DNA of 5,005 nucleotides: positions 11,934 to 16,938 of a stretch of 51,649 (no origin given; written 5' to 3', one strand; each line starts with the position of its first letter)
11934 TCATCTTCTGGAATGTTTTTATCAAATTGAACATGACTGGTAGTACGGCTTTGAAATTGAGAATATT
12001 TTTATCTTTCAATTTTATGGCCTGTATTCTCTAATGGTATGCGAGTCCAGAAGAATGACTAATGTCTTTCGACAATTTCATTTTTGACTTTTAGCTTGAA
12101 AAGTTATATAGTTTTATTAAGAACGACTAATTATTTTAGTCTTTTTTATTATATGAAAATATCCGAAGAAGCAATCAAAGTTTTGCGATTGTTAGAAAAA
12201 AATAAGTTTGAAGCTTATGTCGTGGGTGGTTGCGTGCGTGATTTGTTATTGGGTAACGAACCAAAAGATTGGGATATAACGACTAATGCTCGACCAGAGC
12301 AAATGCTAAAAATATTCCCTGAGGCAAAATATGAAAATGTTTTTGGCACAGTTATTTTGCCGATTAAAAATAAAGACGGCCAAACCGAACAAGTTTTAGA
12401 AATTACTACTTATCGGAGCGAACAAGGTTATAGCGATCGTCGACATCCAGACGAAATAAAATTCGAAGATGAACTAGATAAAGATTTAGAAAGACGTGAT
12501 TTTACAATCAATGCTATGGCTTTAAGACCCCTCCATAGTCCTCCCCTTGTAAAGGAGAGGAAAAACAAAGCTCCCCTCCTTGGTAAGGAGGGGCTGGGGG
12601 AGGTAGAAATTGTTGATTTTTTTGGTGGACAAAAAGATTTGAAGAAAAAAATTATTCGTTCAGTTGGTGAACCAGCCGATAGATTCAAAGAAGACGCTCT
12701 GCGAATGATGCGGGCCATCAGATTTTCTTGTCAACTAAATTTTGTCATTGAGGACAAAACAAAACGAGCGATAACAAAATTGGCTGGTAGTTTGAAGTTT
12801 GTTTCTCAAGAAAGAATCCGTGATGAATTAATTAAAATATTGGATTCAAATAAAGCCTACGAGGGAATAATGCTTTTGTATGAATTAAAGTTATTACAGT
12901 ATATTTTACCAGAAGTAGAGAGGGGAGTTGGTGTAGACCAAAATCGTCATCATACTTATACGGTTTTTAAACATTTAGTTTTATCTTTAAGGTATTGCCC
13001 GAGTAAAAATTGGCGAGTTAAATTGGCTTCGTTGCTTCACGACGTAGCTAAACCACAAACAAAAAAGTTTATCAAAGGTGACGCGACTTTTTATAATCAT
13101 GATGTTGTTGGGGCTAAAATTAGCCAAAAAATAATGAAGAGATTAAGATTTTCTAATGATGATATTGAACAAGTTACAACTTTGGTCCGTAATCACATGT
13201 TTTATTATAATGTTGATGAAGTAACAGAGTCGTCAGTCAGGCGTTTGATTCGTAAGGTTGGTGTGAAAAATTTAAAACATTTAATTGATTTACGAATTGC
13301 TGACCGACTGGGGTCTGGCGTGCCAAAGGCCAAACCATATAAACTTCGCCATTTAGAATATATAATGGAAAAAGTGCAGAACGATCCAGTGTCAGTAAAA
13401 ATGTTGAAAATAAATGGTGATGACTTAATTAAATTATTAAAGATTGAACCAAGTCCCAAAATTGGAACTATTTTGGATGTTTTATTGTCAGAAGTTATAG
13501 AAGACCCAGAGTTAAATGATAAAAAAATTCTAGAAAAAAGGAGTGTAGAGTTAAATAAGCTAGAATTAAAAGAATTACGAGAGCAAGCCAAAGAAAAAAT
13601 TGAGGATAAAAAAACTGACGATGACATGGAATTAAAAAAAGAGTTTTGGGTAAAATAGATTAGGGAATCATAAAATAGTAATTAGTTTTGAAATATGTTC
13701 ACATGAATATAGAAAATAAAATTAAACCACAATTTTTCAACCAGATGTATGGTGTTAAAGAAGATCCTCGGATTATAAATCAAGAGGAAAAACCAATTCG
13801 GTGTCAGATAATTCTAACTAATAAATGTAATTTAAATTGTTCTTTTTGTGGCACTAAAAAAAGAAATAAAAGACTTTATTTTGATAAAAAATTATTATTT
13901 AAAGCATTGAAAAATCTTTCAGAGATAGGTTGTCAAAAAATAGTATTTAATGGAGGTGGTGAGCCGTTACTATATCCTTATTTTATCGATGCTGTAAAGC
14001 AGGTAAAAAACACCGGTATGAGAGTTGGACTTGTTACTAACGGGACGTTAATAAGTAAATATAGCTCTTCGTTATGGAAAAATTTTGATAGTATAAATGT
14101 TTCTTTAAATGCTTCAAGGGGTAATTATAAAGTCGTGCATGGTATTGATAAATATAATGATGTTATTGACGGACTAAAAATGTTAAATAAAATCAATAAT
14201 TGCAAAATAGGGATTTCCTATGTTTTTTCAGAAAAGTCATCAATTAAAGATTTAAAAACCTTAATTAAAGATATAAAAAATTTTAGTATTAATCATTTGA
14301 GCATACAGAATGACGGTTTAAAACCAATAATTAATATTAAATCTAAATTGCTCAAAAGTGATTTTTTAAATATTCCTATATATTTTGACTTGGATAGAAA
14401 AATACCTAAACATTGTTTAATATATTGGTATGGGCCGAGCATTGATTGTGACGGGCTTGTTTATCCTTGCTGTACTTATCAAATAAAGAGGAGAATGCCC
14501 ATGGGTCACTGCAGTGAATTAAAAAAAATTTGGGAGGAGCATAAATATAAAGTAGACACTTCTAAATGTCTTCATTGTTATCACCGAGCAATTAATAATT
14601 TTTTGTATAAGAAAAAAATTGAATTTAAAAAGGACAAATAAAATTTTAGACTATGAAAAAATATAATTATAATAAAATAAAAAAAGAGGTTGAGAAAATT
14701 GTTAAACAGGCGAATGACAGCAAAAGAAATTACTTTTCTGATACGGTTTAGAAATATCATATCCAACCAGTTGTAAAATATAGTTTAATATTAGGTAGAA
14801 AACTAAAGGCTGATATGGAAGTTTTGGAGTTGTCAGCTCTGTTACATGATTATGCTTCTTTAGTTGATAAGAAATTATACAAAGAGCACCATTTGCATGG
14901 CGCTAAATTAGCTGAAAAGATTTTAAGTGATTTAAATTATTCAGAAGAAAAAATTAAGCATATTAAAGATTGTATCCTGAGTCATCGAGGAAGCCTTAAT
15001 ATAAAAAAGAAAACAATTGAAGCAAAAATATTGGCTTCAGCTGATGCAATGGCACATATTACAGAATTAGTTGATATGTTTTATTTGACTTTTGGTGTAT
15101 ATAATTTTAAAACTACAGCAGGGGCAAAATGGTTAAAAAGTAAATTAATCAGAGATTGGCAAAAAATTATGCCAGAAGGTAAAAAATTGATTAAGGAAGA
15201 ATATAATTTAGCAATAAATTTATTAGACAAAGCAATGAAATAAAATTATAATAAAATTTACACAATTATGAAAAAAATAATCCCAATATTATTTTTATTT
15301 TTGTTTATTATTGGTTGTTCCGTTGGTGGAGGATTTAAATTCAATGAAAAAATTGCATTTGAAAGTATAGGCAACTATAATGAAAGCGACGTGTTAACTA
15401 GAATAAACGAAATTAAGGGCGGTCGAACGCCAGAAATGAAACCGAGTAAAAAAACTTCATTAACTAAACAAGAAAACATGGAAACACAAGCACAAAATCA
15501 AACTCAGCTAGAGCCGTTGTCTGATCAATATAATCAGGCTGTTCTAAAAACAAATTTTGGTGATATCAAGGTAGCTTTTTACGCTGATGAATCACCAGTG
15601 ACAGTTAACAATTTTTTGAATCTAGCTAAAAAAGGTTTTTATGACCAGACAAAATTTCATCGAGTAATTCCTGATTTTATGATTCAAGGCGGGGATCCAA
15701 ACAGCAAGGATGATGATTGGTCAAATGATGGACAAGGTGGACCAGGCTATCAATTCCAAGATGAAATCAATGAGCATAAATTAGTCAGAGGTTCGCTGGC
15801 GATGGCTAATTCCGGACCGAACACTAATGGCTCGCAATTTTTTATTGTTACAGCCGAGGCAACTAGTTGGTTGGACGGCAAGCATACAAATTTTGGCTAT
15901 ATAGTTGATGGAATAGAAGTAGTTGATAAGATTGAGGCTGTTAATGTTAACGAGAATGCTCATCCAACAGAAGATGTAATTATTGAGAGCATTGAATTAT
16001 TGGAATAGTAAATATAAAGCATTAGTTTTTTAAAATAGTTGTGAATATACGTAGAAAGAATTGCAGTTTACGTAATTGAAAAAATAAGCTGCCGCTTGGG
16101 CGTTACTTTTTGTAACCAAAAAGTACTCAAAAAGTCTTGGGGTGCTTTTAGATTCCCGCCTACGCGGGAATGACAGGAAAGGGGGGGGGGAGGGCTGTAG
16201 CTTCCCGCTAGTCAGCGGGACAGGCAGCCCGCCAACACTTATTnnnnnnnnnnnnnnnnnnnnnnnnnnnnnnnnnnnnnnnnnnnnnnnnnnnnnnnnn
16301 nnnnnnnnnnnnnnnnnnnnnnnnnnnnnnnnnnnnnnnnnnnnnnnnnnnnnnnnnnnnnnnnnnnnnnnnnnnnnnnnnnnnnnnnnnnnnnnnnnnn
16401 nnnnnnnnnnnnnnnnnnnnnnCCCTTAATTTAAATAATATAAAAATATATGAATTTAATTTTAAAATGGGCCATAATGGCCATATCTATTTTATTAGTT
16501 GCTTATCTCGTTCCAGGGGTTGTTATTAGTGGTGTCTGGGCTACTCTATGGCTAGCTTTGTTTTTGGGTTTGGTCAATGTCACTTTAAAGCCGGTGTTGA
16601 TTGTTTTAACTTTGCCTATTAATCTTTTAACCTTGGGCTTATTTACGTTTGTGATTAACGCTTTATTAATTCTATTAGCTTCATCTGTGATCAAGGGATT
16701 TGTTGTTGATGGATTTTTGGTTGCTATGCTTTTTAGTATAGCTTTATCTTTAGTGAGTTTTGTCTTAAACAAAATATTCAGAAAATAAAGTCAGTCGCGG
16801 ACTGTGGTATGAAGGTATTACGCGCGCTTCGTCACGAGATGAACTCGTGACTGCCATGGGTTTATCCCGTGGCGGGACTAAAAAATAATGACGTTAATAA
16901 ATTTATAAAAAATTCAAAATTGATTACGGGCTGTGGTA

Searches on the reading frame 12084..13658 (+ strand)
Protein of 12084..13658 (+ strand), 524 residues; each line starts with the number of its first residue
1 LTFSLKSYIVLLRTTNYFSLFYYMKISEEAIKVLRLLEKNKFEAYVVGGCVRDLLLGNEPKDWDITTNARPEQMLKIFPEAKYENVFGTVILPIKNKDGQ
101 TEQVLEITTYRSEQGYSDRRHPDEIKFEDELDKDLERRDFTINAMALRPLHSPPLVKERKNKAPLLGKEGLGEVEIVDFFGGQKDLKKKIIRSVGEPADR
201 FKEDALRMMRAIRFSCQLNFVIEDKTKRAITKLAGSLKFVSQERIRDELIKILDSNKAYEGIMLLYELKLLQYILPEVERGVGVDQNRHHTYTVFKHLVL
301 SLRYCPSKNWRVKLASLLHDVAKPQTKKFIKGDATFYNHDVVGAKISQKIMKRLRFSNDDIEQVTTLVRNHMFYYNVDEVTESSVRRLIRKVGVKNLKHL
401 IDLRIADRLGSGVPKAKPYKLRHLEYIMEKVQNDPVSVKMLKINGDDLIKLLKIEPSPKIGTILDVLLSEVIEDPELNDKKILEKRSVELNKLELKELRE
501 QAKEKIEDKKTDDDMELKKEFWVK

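Call 9: search_protein_families(library=pfam, proteins=[window:12084-13658:+], max_evalue=0.0001)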
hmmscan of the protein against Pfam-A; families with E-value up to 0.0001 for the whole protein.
window:12084-13658:+ (524 aa): 4 families
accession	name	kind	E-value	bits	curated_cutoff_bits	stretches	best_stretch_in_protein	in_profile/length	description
PF01743.26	PolyA_pol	-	1.9e-34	119.2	23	1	44-192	1-126/126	Poly A polymerase head domain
PF12627.12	PolyA_pol_RNAbd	-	7.2e-20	71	22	1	219-279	1-61/64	Probable RNA and SrmB- binding site of polymerase A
PF13735.12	tRNA_NucTran2_2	-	1.5e-11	44.9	27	1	347-484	24-146/149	tRNA nucleotidyltransferase domain 2 putative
PF01966.28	HD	-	5.2e-09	36.8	22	1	308-409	23-113/116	HD domain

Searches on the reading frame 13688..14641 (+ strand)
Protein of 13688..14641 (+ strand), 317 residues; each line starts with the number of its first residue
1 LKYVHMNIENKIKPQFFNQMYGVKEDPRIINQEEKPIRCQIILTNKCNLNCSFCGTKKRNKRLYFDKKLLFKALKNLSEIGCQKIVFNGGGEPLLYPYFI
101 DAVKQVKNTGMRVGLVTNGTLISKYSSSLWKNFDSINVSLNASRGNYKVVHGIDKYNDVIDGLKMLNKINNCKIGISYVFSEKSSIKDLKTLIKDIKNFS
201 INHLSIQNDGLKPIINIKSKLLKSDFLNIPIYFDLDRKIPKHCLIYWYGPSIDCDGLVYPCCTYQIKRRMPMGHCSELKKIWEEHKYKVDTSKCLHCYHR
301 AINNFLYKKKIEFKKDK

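Call 3: search_protein_families(library=pfam, proteins=[window:13688-14641:+], max_evalue=0.01)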
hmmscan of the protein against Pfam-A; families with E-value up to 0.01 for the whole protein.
window:13688-14641:+ (317 aa): 3 families
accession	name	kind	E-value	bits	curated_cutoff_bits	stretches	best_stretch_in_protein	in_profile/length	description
PF04055.27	Radical_SAM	-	5.7e-19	69.3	29.5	1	41-177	1-149/166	Radical SAM superfamily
PF13186.11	SPASM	-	4.9e-06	27.2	21.5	1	243-288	1-49/67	Iron-sulfur cluster-binding domain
PF13353.11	Fer4_12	-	0.00012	22.8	22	1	38-130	7-103/137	4Fe-4S single cluster domain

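Call 4: search_protein_families(library=ncbifam, proteins=[window:13688-14641:+], max_evalue=0.01)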
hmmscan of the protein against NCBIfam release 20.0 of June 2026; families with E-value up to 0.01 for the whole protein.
window:13688-14641:+ (317 aa): 65 families (the best 25 are shown)
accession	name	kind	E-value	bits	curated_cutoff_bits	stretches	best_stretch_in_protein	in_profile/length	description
TIGR04317.1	W_rSAM_matur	equivalog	7.9e-24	84.4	380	1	41-208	8-183/349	tungsten cofactor oxidoreductase radical SAM maturase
TIGR02668.1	moaA_archaeal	equivalog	3.3e-19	69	325.25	1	40-198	13-175/303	GTP 3',8-cyclase MoaA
NF001199.0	PRK00164.2-1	equivalog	1.1e-18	67.4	231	1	40-194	15-173/308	GTP 3',8-cyclase MoaA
TIGR04084.1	rSAM_AF0577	subfamily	1.1e-16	60.8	225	1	41-193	1-152/347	TIGR04084 family radical SAM/SPASM domain-containing protein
TIGR02666.1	moaA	equivalog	2.2e-16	59.8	284.05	1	41-199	14-183/336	GTP 3',8-cyclase MoaA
NF038283.1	viperin_w_prok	equivalog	1.3e-15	57.3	180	1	43-197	8-179/281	viperin family antiviral radical SAM protein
NF050035.1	rSAM_WgK_link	exception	9.1e-14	51.2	650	1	33-206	5-181/367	radical SAM/SPASM peptide maturase WgkB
TIGR02495.1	NrdG2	equivalog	5.9e-13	48.6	131.15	1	40-199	19-187/193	anaerobic ribonucleoside-triphosphate reductase activating protein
TIGR04051.1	rSAM_NirJ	equivalog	3.2e-12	46.1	515.45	1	43-204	8-176/354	heme d1 biosynthesis radical SAM protein NirJ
TIGR04054.1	rSAM_NirJ1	equivalog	3.3e-12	45.7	650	1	43-203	42-204/387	putative heme d1 biosynthesis radical SAM protein NirJ1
NF045574.1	sacti_mat_StsB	exception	3.9e-12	45.8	625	1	24-204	83-264/466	StsB family radical SAM/SPASM domain sactipeptide maturase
TIGR04546.1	rSAM_ahbC_deAc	equivalog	8.9e-12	44.5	650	1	42-201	44-205/390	12,18-didecarboxysiroheme deacetylase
TIGR04250.1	SCM_rSAM_ScmE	equivalog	1.3e-11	44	400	1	39-194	5-163/358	SynChlorMet cassette radical SAM/SPASM protein ScmE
TIGR04311.1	rSAM_Geo_metal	subfamily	8.8e-11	41.5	400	1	36-193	2-171/423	radical SAM/SPASM family putative metalloenzyme maturase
TIGR04303.1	GeoRSP_rSAM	equivalog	1.4e-10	41.3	400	1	36-201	4-169/325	GeoRSP system radical SAM/SPASM protein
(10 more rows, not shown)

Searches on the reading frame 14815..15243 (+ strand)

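Call 9: search_protein_families(library=pfam, proteins=[window:14815-15243:+], max_evalue=0.0001)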
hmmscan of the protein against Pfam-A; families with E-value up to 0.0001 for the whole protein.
window:14815-15243:+ (142 aa): 1 family
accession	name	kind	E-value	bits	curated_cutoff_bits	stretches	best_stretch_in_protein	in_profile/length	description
PF01966.28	HD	-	3.4e-06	27.8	22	1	2-79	25-113/116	HD domain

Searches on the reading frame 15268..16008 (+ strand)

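Call 9: search_protein_families(library=pfam, proteins=[window:15268-16008:+], max_evalue=0.0001)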
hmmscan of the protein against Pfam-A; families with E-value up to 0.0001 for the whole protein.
window:15268-16008:+ (246 aa): 1 family
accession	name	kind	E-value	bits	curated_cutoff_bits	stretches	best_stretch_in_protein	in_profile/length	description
PF00160.26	Pro_isomerase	-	1e-51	175.8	21.7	1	93-243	4-158/159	Cyclophilin type peptidyl-prolyl cis-trans isomerase/CLD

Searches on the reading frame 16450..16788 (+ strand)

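Call 9: search_protein_families(library=pfam, proteins=[window:16450-16788:+], max_evalue=0.0001)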
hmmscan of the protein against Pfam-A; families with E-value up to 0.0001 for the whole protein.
window:16450-16788:+ (112 aa): 1 family
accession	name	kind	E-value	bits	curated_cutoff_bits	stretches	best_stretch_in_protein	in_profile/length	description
PF04020.18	Phage_holin_4_2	-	9.9e-30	103.7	28.8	1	1-105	1-105/105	Mycobacterial 4 TMS phage holin, superfamily IV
